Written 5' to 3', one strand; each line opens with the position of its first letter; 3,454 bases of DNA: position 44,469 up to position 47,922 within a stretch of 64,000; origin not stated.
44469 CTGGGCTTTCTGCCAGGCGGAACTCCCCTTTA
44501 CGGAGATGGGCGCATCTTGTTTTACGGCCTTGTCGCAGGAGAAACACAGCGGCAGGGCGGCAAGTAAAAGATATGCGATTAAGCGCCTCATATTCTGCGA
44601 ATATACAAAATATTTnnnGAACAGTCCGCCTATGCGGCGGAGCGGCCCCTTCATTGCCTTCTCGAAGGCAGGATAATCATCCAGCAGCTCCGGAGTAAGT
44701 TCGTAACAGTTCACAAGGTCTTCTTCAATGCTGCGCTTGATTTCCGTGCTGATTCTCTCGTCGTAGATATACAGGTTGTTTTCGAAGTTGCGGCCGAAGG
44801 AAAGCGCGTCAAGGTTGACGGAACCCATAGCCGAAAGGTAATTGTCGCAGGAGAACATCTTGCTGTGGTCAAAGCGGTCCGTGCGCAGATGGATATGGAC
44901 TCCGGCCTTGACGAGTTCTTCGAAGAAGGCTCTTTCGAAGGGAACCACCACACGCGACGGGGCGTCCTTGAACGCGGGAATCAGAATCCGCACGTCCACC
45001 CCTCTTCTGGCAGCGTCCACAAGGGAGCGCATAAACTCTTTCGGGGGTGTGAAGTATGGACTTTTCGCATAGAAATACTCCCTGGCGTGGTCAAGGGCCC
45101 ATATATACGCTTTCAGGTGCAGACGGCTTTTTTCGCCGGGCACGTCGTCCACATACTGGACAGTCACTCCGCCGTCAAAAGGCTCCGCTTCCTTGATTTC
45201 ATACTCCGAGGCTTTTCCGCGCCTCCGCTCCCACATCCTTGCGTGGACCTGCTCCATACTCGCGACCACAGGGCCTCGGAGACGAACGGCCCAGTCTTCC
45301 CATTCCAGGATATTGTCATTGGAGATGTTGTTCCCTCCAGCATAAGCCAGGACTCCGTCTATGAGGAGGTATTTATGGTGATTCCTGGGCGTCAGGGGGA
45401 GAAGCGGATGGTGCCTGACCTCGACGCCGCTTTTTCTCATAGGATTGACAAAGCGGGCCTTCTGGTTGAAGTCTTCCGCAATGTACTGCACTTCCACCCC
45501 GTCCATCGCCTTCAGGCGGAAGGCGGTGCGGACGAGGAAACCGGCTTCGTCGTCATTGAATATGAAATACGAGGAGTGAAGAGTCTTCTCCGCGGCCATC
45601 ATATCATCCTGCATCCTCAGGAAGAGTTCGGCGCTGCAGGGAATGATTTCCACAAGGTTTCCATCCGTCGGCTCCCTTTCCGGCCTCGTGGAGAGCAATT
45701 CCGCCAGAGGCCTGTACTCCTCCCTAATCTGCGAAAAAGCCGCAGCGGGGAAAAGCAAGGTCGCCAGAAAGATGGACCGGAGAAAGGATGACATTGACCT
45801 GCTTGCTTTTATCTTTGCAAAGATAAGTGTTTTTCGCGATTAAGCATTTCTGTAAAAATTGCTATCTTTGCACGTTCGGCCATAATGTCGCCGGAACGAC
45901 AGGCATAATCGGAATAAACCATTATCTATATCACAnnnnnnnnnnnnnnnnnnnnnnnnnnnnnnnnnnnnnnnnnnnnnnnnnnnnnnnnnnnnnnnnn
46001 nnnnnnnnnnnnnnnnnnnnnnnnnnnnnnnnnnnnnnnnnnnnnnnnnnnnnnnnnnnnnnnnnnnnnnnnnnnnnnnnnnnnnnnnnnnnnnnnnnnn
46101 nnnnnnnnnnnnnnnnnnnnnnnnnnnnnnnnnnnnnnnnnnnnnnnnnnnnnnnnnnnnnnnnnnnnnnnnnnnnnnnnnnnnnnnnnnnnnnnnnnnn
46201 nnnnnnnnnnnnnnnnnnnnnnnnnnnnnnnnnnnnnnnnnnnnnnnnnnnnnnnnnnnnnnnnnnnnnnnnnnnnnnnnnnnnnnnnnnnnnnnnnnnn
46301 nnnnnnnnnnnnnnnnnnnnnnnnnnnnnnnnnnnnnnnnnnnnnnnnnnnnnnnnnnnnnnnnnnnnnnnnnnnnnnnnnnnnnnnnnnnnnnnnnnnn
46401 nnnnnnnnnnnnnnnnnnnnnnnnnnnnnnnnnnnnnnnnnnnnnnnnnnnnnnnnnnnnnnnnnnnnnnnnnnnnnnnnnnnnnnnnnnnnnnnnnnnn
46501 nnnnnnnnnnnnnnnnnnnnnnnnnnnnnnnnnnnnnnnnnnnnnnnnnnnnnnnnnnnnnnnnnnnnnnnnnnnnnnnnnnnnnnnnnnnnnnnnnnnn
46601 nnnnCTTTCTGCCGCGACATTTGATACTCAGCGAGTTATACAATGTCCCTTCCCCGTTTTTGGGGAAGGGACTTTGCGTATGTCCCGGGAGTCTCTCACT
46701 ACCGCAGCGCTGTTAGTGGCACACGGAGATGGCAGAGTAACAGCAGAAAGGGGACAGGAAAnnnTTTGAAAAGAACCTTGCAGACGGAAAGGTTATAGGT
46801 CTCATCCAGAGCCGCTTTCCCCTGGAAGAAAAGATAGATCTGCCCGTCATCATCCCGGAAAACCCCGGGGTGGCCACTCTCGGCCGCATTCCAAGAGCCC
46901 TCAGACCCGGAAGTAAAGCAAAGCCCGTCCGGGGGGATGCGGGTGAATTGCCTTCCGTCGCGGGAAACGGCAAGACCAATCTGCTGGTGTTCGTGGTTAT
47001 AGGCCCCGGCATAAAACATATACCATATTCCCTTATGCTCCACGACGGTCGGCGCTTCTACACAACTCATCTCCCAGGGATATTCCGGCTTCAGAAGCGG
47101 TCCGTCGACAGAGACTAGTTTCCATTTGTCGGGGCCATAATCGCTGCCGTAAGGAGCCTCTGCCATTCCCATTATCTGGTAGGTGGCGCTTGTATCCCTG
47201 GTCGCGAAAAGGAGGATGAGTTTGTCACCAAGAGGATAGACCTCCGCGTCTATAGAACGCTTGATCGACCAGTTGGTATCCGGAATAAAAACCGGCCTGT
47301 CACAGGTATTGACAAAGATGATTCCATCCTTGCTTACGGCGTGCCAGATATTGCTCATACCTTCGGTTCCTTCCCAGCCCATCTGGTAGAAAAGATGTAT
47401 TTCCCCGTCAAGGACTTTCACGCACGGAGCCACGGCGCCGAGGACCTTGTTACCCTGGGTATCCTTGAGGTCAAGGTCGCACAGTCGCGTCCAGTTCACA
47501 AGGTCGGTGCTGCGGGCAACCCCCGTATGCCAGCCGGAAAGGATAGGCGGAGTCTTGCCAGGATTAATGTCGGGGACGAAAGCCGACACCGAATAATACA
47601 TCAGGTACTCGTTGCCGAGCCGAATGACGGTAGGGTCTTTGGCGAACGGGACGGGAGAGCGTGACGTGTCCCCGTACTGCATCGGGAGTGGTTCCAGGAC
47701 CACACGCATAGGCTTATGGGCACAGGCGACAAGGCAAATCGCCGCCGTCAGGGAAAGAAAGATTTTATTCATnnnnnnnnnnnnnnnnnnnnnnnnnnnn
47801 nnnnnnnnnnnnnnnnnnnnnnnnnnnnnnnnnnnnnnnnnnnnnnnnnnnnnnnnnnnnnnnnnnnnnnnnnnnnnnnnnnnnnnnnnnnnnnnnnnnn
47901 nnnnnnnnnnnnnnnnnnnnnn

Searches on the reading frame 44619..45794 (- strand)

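Call 8: search_protein_families(library=pfam, proteins=[window:44619-45794:-], max_evalue=0.001)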
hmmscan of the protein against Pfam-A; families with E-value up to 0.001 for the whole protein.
window:44619-45794:- (392 aa): 2 families
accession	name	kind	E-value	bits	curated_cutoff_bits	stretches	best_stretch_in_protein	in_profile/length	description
PF13091.12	PLDc_2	-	5.2e-33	114.1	27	2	232-359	3-131/132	PLD-like domain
PF00614.28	PLDc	-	0.00027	21.3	21.9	0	137-159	4-26/28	Phospholipase D Active site motif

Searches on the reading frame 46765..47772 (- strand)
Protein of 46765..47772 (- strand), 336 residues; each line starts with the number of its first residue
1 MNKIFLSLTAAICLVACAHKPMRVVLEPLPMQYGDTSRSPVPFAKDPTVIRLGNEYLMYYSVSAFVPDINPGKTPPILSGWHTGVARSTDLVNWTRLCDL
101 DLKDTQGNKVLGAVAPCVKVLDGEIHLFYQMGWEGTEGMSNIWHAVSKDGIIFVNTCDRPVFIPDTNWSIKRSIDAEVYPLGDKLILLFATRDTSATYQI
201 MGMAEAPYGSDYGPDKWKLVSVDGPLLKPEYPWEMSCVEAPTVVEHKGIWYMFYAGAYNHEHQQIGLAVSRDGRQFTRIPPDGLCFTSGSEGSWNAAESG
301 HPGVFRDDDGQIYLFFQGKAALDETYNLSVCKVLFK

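Call 8: search_protein_families(library=pfam, proteins=[window:46765-47772:-], max_evalue=0.001)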
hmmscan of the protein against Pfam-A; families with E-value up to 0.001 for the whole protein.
window:46765-47772:- (336 aa): 3 families
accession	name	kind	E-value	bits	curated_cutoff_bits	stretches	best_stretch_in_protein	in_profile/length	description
PF04616.20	Glyco_hydro_43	-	1.4e-16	61.2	32.2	1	42-325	8-268/288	Glycosyl hydrolases family 43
PF00251.26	Glyco_hydro_32N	-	3e-06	27.4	22.1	1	121-277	18-170/307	Glycosyl hydrolases family 32 N-terminal domain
PF04041.19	Glyco_hydro_130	-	3.1e-05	23.5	26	0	108-202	30-128/320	beta-1,4-mannooligosaccharide phosphorylase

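Call 93: search_protein_families(library=ncbifam, proteins=[window:46765-47772:-], max_evalue=0.00001)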
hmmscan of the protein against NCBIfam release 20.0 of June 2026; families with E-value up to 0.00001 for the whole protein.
window:46765-47772:- (336 aa): 2 families
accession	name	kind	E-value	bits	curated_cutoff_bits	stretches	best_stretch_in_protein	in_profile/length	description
NF052550.1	BManbPhaseBMBP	equivalog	1.5e-08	34.4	450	0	160-276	11-130/296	beta-1,2-mannobiose phosphorylase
NF058598.1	BetMansidBT3780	equivalog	9.5e-07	28.2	550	0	183-295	72-184/366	beta-1,2-mannosidase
